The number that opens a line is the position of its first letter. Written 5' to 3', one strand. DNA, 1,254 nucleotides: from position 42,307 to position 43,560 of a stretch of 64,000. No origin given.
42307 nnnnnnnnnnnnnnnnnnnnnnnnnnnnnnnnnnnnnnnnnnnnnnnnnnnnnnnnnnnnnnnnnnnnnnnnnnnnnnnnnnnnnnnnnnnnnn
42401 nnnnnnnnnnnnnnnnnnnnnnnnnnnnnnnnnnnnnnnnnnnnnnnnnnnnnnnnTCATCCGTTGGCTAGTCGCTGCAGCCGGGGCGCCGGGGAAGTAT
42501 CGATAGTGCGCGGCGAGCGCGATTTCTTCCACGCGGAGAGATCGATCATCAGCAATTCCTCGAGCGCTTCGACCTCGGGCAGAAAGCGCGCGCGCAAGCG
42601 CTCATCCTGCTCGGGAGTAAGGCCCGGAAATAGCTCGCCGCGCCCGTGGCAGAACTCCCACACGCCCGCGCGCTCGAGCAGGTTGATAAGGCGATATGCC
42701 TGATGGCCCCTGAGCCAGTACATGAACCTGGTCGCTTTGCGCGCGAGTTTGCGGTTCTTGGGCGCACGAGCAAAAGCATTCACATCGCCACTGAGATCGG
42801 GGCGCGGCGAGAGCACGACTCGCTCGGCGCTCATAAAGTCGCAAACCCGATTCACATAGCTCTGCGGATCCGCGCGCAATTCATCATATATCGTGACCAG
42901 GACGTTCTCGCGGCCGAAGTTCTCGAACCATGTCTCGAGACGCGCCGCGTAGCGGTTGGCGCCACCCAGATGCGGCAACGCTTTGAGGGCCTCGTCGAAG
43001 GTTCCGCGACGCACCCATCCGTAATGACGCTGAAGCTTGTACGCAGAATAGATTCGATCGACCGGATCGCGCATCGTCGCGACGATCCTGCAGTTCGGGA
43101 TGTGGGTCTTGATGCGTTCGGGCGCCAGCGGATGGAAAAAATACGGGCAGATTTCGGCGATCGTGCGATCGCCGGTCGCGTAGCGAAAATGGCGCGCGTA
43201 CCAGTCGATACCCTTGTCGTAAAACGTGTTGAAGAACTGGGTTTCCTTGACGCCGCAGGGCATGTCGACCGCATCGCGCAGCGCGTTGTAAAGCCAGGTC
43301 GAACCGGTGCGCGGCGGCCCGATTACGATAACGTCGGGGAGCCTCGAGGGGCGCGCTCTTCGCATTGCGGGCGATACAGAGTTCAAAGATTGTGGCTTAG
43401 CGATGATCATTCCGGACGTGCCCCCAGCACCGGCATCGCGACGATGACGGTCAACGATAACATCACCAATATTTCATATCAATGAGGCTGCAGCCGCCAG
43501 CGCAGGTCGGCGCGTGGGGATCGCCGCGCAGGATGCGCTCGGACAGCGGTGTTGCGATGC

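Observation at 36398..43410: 'Sulfo' glycoconjugate locus: SQD1-type UDP-sulfoquinovose synthase with three GT2 glycosyltransferases and three sulfotransferases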

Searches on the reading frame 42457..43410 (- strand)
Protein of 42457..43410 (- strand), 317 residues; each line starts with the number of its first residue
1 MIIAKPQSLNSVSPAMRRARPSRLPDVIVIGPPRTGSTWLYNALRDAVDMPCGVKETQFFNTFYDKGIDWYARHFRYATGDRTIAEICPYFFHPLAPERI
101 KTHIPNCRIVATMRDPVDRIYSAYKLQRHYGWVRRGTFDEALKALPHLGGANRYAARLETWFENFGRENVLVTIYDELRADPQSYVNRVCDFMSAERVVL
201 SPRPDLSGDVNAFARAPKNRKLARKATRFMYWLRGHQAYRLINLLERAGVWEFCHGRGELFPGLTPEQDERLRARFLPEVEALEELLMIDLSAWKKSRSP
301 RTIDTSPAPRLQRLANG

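Call 3: search_protein_families(library=pfam, proteins=[window:42457-43410:-], max_evalue=0.01)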
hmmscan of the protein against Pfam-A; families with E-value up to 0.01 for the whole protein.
window:42457-43410:- (317 aa): 2 families
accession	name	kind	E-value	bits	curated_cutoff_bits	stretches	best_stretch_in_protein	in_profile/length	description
PF00685.33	Sulfotransfer_1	-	9.4e-20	71.5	22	1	25-193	2-179/255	Sulfotransferase domain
PF13469.12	Sulfotransfer_3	-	2e-17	64.6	27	2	98-194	116-211/216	Sulfotransferase family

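Call 6: search_protein_families(library=ncbifam, proteins=[window:42457-43410:-], max_evalue=0.001)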
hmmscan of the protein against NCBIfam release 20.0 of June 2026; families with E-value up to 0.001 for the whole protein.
window:42457-43410:- (317 aa): 0 families

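Call 19: search_solved_structures(query=window:42457-43410:-, max_evalue=0.01)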
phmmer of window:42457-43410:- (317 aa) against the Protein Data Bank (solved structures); distinct sequences matched with E-value up to 0.01: 21.
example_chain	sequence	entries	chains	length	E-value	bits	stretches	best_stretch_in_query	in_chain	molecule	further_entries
3rnl_A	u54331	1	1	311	9.1e-16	61.5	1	60-297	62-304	Sulfotransferase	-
6xkg_B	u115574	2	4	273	1.9e-14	57.1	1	22-200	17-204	Heparan sulfate glucosamine 3-O-sulfotransferase 3A1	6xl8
1t8u_A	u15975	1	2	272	2.1e-14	57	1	22-200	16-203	heparan sulfate D-glucosaminyl 3-O-sulfotransferase 3A1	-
1t8t_A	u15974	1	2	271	2.1e-14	57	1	22-200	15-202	heparan sulfate D-glucosaminyl 3-O-sulfotransferase 3A1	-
1nst_A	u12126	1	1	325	2.3e-14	56.9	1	22-195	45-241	HEPARAN SULFATE N-DEACETYLASE/N-SULFOTRANSFERASE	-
8ccy_A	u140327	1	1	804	1.6e-13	54.1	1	22-195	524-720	Bifunctional heparan sulfate N-deacetylase/N-sulfotransferase 1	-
8chs_A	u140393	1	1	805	1.6e-13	54.1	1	22-195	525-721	Bifunctional heparan sulfate N-deacetylase/N-sulfotransferase 1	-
9f6z_A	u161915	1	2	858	1.8e-13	53.9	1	22-195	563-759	Bifunctional heparan sulfate N-deacetylase/N-sulfotransferase 1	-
8cd0_A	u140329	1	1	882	1.9e-13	53.8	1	22-195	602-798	Bifunctional heparan sulfate N-deacetylase/N-sulfotransferase 1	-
3uan_A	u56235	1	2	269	4.2e-11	46.2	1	20-191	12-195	Heparan sulfate glucosamine 3-O-sulfotransferase 1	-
1vkj_A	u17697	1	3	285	5.4e-11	45.8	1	21-190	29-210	heparan sulfate (glucosamine) 3-O-sulfotransferase 1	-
1zrh_A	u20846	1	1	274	1.1e-10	44.8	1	21-193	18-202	Heparan sulfate glucosamine 3-O-sulfotransferase 1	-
3bd9_A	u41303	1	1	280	1.5e-06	31.2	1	17-126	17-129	Heparan sulfate glucosamine 3-O-sulfotransferase 5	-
7scd_A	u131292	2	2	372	3.4e-06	30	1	16-126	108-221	Thioredoxin 1,Heparan sulfate glucosamine 3-O-sulfotransferase 5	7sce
1q1z_A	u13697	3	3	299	4.2e-05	26.4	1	107-194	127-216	sulfotransferase family, cytosolic, 2B, member 1 isoform b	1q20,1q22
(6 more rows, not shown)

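Call 29: find_homologous_proteins(query=window:42457-43410:-, max_evalue=1e-10)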
Query window:42457-43410:- (317 aa): 754 proteins with E <= 1e-10 among 5125 candidates; the best 120 are listed.
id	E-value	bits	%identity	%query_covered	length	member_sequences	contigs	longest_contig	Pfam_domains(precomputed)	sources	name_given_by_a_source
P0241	3.7e-209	712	96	100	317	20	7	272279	PF13469.13,PF00685.34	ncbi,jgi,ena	jgi:hypothetical protein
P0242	1.9e-191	654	89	97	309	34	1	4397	PF13469.13,PF00685.34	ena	-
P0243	1.9e-180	618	86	95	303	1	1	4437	PF13469.13,PF00685.34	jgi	-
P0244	8.3e-180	615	86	95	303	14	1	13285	PF13469.13,PF00685.34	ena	-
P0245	2.0e-178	611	87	93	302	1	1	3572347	PF13469.13,PF00685.34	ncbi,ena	-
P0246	3.0e-174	597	85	95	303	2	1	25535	PF13469.13,PF00685.34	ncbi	-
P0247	3.4e-161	554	56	96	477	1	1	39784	PF13469.13,PF00685.34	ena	-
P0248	1.5e-153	529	76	93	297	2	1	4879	PF13469.13,PF00685.34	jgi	-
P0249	8.5e-152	523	76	91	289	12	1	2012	PF13469.13,PF00685.34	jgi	-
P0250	3.0e-151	522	71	98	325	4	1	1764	PF13469.13,PF00685.34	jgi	jgi:hypothetical protein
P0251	8.0e-150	517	75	93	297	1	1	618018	PF13469.13,PF00685.34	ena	-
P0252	1.6e-147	509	73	94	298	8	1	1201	PF13469.13,PF00685.34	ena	-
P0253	3.3e-147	508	77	87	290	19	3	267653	PF13469.13,PF00685.34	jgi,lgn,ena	jgi:Sulfotransferase domain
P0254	3.8e-147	508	77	87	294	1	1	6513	PF13469.13,PF00685.34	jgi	jgi:Sulfotransferase domain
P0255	4.2e-147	508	74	91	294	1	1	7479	PF13469.13,PF00685.34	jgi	jgi:hypothetical protein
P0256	1.3e-145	503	70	96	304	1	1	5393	PF13469.13,PF00685.34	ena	-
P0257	9.2e-145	500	73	93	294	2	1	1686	PF13469.13,PF00685.34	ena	-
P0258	1.0e-144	500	73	93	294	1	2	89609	PF13469.13,PF00685.34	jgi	-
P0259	1.5e-144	500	75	91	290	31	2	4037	PF13469.13,PF00685.34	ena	-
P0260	1.5e-144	500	76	87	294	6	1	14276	PF13469.13,PF00685.34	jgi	jgi:hypothetical protein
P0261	6.2e-144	498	74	90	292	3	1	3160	PF13469.13,PF00685.34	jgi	jgi:hypothetical protein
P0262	9.0e-144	497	73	92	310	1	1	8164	PF13469.13,PF00685.34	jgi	jgi:hypothetical protein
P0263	1.4e-143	496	73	93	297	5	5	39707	PF13469.13,PF00685.34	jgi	jgi:hypothetical protein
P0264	2.4e-143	496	72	93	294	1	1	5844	PF13469.13,PF00685.34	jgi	jgi:hypothetical protein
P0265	7.2e-143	494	72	93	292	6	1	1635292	PF13469.13,PF00685.34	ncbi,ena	-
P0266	1.0e-142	494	73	91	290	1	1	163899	PF13469.13,PF00685.34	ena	-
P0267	1.3e-142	493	71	93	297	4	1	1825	PF13469.13,PF00685.34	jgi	jgi:hypothetical protein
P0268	2.6e-142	492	73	93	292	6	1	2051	PF13469.13,PF00685.34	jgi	jgi:hypothetical protein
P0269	2.8e-142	492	73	93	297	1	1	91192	PF13469.13,PF00685.34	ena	-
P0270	5.4e-142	491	73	88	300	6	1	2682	PF13469.13,PF00685.34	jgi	jgi:Sulfotransferase domain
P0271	7.5e-142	491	77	85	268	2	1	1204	PF13469.13,PF00685.34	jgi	jgi:hypothetical protein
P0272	9.5e-142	490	69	96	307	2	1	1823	PF13469.13,PF00685.34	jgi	jgi:sulfotransferase family protein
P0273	1.4e-141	490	76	86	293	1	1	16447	PF13469.13,PF00685.34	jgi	jgi:hypothetical protein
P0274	8.5e-141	487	70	93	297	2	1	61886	PF13469.13,PF00685.34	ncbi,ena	-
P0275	2.9e-140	485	72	91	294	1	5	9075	PF13469.13,PF00685.34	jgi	jgi:Sulfotransferase domain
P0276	2.4e-139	482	69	96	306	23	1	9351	PF13469.13,PF00685.34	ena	-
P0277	3.1e-139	482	70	93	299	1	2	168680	PF13469.13,PF00685.34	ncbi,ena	-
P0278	2.1e-138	479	73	86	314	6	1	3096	PF13469.13,PF00685.34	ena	-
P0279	3.9e-138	478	70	93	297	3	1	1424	PF13469.13,PF00685.34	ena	-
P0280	4.6e-137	475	70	93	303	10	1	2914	PF13469.13,PF00685.34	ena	-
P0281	6.4e-137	474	70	91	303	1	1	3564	PF13469.13,PF00685.34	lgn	-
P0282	1.3e-136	473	69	93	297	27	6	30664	PF13469.13,PF00685.34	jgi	jgi:hypothetical protein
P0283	2.1e-136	473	69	91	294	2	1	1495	PF13469.13,PF00685.34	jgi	-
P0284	4.2e-136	472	72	87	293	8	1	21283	PF13469.13,PF00685.34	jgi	-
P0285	8.3e-136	471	67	95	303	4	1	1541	PF13469.13,PF00685.34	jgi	jgi:sulfotransferase family protein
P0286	1.7e-135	470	67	94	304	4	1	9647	PF13469.13,PF00685.34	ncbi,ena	-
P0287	3.5e-135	469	70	93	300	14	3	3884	PF13469.13,PF00685.34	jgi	jgi:hypothetical protein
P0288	4.9e-135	468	70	88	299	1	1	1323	PF13469.13,PF00685.34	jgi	jgi:Sulfotransferase domain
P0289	8.9e-135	467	67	93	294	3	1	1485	PF13469.13,PF00685.34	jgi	jgi:hypothetical protein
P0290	1.3e-134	467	71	87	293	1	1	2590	PF13469.13,PF00685.34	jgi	jgi:hypothetical protein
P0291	1.3e-134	467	68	92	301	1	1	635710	PF13469.13,PF00685.34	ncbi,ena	-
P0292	1.8e-134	466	71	90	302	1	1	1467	PF13469.13,PF00685.34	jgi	jgi:hypothetical protein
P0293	2.0e-134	466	68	91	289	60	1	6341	PF13469.13,PF00685.34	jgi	-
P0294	2.7e-134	466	66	93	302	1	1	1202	PF13469.13,PF00685.34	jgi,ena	jgi:hypothetical protein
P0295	2.8e-134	466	68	92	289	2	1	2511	PF13469.13,PF00685.34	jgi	jgi:hypothetical protein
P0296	6.0e-134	465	65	95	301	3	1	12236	PF13469.13,PF00685.34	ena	-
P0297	8.8e-134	464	65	95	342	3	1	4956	PF13469.13,PF00685.34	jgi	-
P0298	1.1e-133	464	67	95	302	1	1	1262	PF13469.13,PF00685.34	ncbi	-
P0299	1.5e-133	463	70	91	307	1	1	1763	PF13469.13,PF00685.34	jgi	-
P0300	2.7e-133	463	66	92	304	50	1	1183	PF13469.13,PF00685.34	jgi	-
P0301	3.1e-133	462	66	93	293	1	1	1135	PF13469.13,PF00685.34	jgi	jgi:hypothetical protein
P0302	3.8e-133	462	67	95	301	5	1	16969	PF13469.13,PF00685.34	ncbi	-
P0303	4.9e-133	462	64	95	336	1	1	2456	PF13469.13,PF00685.34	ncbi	-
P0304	6.5e-133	461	65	94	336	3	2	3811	PF13469.13,PF00685.34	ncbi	-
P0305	7.1e-133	461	69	95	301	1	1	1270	PF13469.13,PF00685.34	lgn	-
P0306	9.4e-133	461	69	93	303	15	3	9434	PF13469.13,PF00685.34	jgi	jgi:sulfotransferase family protein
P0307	1.0e-132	461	67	91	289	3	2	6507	PF13469.13,PF00685.34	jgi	jgi:hypothetical protein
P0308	1.1e-132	461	68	89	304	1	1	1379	PF13469.13,PF00685.34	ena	-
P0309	1.4e-132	460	64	95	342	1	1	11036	PF13469.13,PF00685.34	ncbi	-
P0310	1.6e-132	460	66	92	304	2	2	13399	PF13469.13,PF00685.34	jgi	jgi:hypothetical protein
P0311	1.6e-132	460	65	93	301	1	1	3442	PF13469.13,PF00685.34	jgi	jgi:hypothetical protein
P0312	1.7e-132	460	64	95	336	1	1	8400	PF13469.13,PF00685.34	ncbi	-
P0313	2.5e-132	459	64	95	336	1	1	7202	PF13469.13,PF00685.34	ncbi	-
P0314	2.5e-132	459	68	93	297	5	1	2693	PF13469.13,PF00685.34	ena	-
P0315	2.9e-132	459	67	93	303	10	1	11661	PF13469.13,PF00685.34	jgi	jgi:hypothetical protein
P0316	3.7e-132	459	64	95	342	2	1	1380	PF13469.13,PF00685.34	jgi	jgi:hypothetical protein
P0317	3.9e-132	459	68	95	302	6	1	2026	PF13469.13,PF00685.34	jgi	jgi:hypothetical protein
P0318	4.2e-132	459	68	93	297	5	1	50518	PF13469.13,PF00685.34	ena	-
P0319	4.9e-132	458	66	91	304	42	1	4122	PF13469.13,PF00685.34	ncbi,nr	ncbi:MAG TPA: sulfotransferase [Candidatus Dormibacteraeota bacterium]|nr:sulfotransferase [Candidat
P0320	6.1e-132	458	65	94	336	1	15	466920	PF13469.13,PF00685.34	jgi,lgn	-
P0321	6.8e-132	458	65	94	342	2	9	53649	PF13469.13,PF00685.34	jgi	-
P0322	7.2e-132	458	63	97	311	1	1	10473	PF13469.13,PF00685.34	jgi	jgi:hypothetical protein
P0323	8.0e-132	458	64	95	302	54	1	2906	PF13469.13,PF00685.34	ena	-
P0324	8.2e-132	458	67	92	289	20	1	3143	PF13469.13,PF00685.34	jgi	jgi:hypothetical protein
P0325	1.3e-131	457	69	89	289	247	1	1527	PF13469.13,PF00685.34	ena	-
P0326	1.4e-131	457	70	88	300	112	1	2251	PF13469.13,PF00685.34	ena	-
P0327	1.4e-131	457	67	93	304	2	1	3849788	PF13469.13,PF00685.34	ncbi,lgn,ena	-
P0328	1.8e-131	457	69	90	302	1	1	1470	PF13469.13,PF00685.34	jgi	jgi:hypothetical protein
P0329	1.9e-131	457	65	93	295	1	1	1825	PF13469.13,PF00685.34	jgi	jgi:hypothetical protein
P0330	2.0e-131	456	65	93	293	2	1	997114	PF13469.13,PF00685.34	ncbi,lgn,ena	-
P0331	2.2e-131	456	68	93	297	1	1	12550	PF13469.13,PF00685.34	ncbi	-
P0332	2.7e-131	456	68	90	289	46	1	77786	PF13469.13,PF00685.34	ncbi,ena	-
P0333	3.4e-131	456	68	90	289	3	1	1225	PF13469.13,PF00685.34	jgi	jgi:hypothetical protein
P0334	4.1e-131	455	66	93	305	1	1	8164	PF13469.13,PF00685.34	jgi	jgi:hypothetical protein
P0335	4.3e-131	455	67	88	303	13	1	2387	PF13469.13,PF00685.34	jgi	jgi:Sulfotransferase domain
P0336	5.4e-131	455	65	93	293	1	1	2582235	PF13469.13,PF00685.34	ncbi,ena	-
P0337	5.7e-131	455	67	92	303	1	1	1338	PF13469.13,PF00685.34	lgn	-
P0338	6.9e-131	455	69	88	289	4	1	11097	PF13469.13,PF00685.34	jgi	jgi:hypothetical protein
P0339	9.1e-131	454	64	97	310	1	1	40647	PF13469.13,PF00685.34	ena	-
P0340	1.1e-130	454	66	95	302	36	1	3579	PF13469.13,PF00685.34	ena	-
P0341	1.1e-130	454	67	92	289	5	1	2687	PF13469.13,PF00685.34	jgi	-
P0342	1.3e-130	454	64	91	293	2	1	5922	PF13469.13,PF00685.34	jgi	jgi:hypothetical protein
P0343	1.5e-130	454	66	92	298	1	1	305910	PF13469.13,PF00685.34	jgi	jgi:hypothetical protein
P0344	4.2e-130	452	65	93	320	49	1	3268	PF13469.13,PF00685.34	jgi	-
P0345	9.0e-130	451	67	93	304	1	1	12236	PF13469.13,PF00685.34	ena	-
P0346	1.0e-129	451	66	93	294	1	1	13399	PF13469.13,PF00685.34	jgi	jgi:hypothetical protein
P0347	1.1e-129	451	66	95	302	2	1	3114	PF13469.13,PF00685.34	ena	-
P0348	1.2e-129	451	66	93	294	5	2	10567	PF13469.13,PF00685.34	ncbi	-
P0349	1.9e-129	450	66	93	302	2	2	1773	PF13469.13,PF00685.34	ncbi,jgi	-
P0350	2.1e-129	450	64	93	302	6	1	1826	PF13469.13,PF00685.34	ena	-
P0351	2.3e-129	450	67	87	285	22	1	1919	PF13469.13,PF00685.34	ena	-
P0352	2.8e-129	449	63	98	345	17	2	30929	PF13469.13,PF00685.34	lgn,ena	-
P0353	3.1e-129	449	66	95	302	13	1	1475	PF13469.13,PF00685.34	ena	-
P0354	3.2e-129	449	67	90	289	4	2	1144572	PF13469.13,PF00685.34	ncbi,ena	ncbi:MAG: sulfotransferase domain-containing protein [Candidatus Binatus sp.]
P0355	3.3e-129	449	68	88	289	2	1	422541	PF13469.13,PF00685.34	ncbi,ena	-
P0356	4.1e-129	449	66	89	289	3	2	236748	PF13469.13,PF00685.34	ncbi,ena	-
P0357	6.4e-129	448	69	87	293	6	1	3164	PF13469.13,PF00685.34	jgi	jgi:hypothetical protein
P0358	6.5e-129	448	68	94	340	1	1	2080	PF13469.13,PF00685.34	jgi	jgi:Sulfotransferase domain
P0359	8.9e-129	448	63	93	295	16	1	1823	PF13469.13,PF00685.34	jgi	jgi:Sulfotransferase domain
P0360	9.2e-129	448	64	93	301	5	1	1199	PF13469.13,PF00685.34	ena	-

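Call 31: find_related_loci(query=A1, collection=genome_contigs, flank=10000)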
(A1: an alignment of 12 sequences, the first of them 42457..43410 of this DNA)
Query A1 (317 aa) in genome_contigs; peptide patterns used: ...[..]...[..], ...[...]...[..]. (x = any residue, [..] = any of these).
101 stretches matched a pattern; 66 encode a relative of the query (tblastn E <= 1e-3); 58 distinct loci.
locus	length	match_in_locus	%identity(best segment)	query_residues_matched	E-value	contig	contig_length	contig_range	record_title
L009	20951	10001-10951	95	1-317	0e+0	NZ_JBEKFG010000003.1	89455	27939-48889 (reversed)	MAG: Candidatus Binatus sp. isolate SPRUCE 224 SPRUCE_224_3, whole genome shotgun sequence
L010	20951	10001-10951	92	1-317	0e+0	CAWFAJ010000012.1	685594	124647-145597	MAG: uncultured delta proteobacterium isolate MFD00991.bin.1.136 genome assembly, contig: contig_46292, whole genome sho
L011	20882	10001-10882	87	24-317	1e-178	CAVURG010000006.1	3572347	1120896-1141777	MAG: uncultured delta proteobacterium isolate MFD01299.bin.2.36 genome assembly, contig: contig_3968, whole genome shotg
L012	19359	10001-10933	72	3-311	3e-146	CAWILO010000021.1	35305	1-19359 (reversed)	MAG: uncultured delta proteobacterium isolate MFD03346.bin.1.66 genome assembly, contig: contig_56211, whole genome shot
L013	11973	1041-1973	72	3-311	3e-146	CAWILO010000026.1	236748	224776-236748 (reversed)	MAG: uncultured delta proteobacterium isolate MFD03346.bin.1.66 genome assembly, contig: contig_8200, whole genome shotg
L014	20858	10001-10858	76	23-311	6e-146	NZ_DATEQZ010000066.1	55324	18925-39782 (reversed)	MAG: Candidatus Binatus sp. isolate SMAG_U9060 k141_1052367, whole genome shotgun sequence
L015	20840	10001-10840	76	21-299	5e-146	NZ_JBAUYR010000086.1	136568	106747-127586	MAG: Candidatus Binatus sp. isolate MFD06940_ilm_asm_bin44 k127_282924, whole genome shotgun sequence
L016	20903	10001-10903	70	13-317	8e-144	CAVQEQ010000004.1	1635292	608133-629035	MAG: uncultured delta proteobacterium isolate MFD04434.bin.1.46 genome assembly, contig: contig_6686, whole genome shotg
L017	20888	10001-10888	70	23-317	2e-141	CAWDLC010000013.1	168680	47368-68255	MAG: Candidatus Binataceae bacterium isolate MFD04492.bin.2.156 genome assembly, contig: contig_25350, whole genome shot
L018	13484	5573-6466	69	21-317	2e-140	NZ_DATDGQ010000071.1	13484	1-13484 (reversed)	MAG: Candidatus Binatus sp. isolate SMAG_U256 k141_276940, whole genome shotgun sequence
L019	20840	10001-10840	74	21-299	1e-139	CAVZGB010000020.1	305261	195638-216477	MAG: uncultured delta proteobacterium isolate MFD05521.bin.1.220 genome assembly, contig: contig_78559, whole genome sho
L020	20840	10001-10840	73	21-299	1e-139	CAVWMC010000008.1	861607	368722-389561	MAG: uncultured delta proteobacterium isolate MFD04463.bin.1.288 genome assembly, contig: contig_34695, whole genome sho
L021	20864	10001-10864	70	21-313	3e-139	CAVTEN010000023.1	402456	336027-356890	MAG: uncultured delta proteobacterium isolate MFD00964.bin.2.270 genome assembly, contig: contig_33754, whole genome sho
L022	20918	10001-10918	66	3-310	4e-139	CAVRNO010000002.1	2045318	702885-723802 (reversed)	MAG: Candidatus Binataceae bacterium isolate MFD03726.bin.1.6 genome assembly, contig: contig_15392, whole genome shotgu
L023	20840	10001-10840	73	21-299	1e-138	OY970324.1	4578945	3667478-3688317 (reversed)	MAG: uncultured delta proteobacterium isolate MFD05502.bin.1.132 genome assembly, chromosome: 1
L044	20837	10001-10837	55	16-295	3e-104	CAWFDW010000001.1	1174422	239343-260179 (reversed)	MAG: uncultured delta proteobacterium isolate MFD05513.bin.2.169 genome assembly, contig: contig_15085, whole genome sho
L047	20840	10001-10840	56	16-296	1e-102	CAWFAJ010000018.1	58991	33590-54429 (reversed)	MAG: uncultured delta proteobacterium isolate MFD00991.bin.1.136 genome assembly, contig: contig_56818, whole genome sho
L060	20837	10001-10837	46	20-301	2e-77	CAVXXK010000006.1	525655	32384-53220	MAG: uncultured delta proteobacterium isolate MFD03044.bin.1.149 genome assembly, contig: contig_51941, whole genome sho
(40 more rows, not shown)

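Call 42: search_protein_families(library=pfam, proteins=[L044:7030-7956:+, L044:8741-9826:-, L044:11877-12938:+, L044:15606-16940:+, L060:15792-17723:-, L060:17924-19138:+], max_evalue=0.1)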
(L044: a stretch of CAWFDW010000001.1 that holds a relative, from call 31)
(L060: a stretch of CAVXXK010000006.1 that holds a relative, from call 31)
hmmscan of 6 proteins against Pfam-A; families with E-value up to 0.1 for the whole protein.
L044:7030-7956:+ (308 aa): 1 family
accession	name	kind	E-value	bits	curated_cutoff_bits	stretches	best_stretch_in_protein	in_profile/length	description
PF02684.21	LpxB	-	2.8e-35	122.3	22.6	1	58-202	85-232/374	Lipid-A-disaccharide synthetase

L044:8741-9826:- (361 aa): 2 families
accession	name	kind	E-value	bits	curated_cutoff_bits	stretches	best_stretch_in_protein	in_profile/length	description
PF07730.19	HisKA_3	-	3.9e-09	37.3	24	1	180-245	1-65/68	Histidine kinase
PF02518.31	HATPase_c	-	0.0003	21.6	26.4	1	278-359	5-108/111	Histidine kinase-, DNA gyrase B-, and HSP90-like ATPase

L044:11877-12938:+ (353 aa): 15 families
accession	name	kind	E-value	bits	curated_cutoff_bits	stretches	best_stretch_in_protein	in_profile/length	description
PF00005.33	ABC_tran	-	9.1e-31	107.7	25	1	119-268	1-137/137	ABC transporter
PF02463.25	SMC_N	-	1.5e-08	34.8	40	1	159-312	110-213/220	RecF/RecN/SMC N terminal domain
PF00664.28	ABC_membrane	-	0.0076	16.4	28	1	1-53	218-270/274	ABC transporter transmembrane region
PF13401.12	AAA_22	-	0.01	16.6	27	1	130-287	6-108/130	AAA domain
PF09818.15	ABC_ATPase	-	0.011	15.2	23.2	1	216-271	135-189/283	P-loop domain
PF01820.27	Dala_Dala_lig_N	-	0.044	14.7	34.6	1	283-325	69-111/121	D-ala D-ala ligase N-terminus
PF13191.12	AAA_16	-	0.046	14.7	32.6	0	127-291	22-161/167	AAA ATPase domain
PF00004.35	AAA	-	0.055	14.3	21.2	0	133-291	2-97/131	ATPase family associated with various cellular activities (AAA)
PF03193.22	RsgA_GTPase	-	0.066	13.5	30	0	128-149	105-126/174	RsgA GTPase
PF03266.21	NTPase_1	-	0.07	13.4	23.9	0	132-176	2-44/168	NTPase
PF00931.28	NB-ARC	-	0.074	12.7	23.5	0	129-150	18-39/248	NB-ARC domain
PF13555.12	AAA_29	-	0.08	13.2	27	0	124-147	17-40/61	P-loop containing region of AAA domain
PF01583.26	APS_kinase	-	0.086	13.3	21.1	0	128-169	1-43/152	Adenylylsulphate kinase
PF06414.18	Zeta_toxin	-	0.097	12.5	22.3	0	128-170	15-57/199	Zeta toxin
PF20720.3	nSTAND3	-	0.098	12.8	27.2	0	128-208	16-93/155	Novel STAND NTPase 3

L044:15606-16940:+ (444 aa): 1 family
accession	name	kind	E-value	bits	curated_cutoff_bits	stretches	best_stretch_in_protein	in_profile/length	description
PF09594.16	GT87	-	7.9e-28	98.2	25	1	72-296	1-216/237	Glycosyltransferase family 87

L060:15792-17723:- (643 aa): 3 families
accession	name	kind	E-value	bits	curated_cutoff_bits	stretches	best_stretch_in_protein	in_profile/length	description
PF01594.21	AI-2E_transport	-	1.5e-48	166.1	34.3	1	41-368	8-324/327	AI-2E family transporter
PF02310.24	B12-binding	-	9.8e-16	58.1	32.1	1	474-577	2-107/121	B12 binding domain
PF13702.11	Lysozyme_like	-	0.054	13.5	25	0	118-166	46-90/165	Lysozyme-like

L060:17924-19138:+ (404 aa): 3 families
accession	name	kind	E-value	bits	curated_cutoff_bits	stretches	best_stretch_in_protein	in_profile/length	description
PF01545.26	Cation_efflux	-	2.3e-39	135.7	26.6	1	119-309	4-198/198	Cation efflux family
PF16916.11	ZT_dimer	-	3.9e-07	30.4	26.7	1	315-383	4-71/78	Dimerisation domain of Zinc Transporter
PF10785.14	NADH-u_ox-rdase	-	0.02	16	25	1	164-234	5-72/87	NADH-ubiquinone oxidoreductase complex I, 21 kDa subunit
